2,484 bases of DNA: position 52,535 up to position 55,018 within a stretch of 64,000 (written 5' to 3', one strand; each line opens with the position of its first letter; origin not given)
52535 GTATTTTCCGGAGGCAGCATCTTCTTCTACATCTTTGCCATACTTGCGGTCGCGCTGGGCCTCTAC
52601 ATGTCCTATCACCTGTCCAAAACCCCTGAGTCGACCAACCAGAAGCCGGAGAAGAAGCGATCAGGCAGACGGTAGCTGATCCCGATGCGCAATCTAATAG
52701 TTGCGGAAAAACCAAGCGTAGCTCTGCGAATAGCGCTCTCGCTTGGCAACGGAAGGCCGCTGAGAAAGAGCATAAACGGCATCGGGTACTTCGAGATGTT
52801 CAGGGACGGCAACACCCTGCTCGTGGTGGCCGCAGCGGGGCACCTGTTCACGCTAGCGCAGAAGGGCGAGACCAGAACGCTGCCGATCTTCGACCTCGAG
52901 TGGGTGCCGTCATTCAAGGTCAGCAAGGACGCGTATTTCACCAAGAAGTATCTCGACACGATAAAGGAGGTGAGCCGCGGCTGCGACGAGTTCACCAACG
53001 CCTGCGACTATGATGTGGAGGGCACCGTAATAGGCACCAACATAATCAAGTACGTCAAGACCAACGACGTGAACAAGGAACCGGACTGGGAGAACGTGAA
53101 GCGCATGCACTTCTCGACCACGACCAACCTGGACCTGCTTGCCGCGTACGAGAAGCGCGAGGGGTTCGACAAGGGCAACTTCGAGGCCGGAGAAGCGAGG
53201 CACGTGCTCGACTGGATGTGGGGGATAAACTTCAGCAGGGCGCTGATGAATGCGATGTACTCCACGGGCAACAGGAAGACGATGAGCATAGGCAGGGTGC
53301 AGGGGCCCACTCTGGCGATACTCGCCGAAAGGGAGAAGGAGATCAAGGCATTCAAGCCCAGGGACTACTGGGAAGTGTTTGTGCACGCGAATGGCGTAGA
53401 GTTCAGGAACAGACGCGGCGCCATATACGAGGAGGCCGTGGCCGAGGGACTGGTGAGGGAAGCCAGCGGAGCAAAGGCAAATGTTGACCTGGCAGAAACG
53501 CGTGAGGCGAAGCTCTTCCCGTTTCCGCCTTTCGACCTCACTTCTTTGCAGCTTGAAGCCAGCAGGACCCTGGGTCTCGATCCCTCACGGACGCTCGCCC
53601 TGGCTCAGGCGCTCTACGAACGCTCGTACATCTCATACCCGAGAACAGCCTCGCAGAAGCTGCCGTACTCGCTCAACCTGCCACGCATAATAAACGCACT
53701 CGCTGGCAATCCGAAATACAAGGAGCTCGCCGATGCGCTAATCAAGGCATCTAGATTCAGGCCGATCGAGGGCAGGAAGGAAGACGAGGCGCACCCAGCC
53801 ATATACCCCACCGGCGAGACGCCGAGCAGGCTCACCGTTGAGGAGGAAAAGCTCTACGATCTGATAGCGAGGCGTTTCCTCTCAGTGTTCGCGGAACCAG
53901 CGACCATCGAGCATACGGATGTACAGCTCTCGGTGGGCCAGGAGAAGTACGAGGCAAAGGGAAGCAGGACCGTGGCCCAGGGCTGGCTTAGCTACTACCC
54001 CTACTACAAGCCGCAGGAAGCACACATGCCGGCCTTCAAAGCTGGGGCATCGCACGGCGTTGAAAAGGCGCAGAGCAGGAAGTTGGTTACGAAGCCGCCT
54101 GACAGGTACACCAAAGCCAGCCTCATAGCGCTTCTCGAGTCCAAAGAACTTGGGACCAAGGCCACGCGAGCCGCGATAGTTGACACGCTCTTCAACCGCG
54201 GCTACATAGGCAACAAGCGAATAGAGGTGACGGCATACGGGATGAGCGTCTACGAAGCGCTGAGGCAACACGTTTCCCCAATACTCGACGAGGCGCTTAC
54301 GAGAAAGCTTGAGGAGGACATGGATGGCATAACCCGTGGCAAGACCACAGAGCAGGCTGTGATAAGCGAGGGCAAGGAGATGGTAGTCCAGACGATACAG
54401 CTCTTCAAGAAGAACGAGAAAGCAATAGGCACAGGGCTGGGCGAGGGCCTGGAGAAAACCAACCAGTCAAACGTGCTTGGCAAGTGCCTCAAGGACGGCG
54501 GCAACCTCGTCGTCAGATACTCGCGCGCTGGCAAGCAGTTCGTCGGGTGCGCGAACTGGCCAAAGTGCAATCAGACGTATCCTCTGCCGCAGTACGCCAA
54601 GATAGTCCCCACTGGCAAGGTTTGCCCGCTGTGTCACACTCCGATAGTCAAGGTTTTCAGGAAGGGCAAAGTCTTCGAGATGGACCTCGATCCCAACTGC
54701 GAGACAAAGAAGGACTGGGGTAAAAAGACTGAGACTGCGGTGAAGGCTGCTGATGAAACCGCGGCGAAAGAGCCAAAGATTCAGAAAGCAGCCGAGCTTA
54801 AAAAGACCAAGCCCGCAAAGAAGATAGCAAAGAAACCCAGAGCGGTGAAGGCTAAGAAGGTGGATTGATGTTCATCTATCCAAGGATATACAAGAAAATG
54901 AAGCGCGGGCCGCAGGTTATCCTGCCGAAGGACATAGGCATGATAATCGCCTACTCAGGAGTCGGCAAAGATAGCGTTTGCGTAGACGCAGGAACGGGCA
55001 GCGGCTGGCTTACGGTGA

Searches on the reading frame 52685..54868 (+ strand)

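Call 95: search_protein_families(library=pfam, proteins=[window:52685-54868:+], max_evalue=0.00001)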
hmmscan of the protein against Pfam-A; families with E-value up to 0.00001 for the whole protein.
window:52685-54868:+ (727 aa): 3 families
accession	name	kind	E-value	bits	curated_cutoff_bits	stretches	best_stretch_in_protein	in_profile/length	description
PF01131.25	Topoisom_bac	-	4.1e-114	382.2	35.1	1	164-560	5-410/411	DNA topoisomerase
PF01751.28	Toprim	-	5.2e-10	39.8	23.1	1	4-144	2-94/96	Toprim domain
PF01396.24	Zn_ribbon_Top1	-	2.4e-09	37.3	32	1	600-636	3-38/39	Topoisomerase DNA binding C4 zinc finger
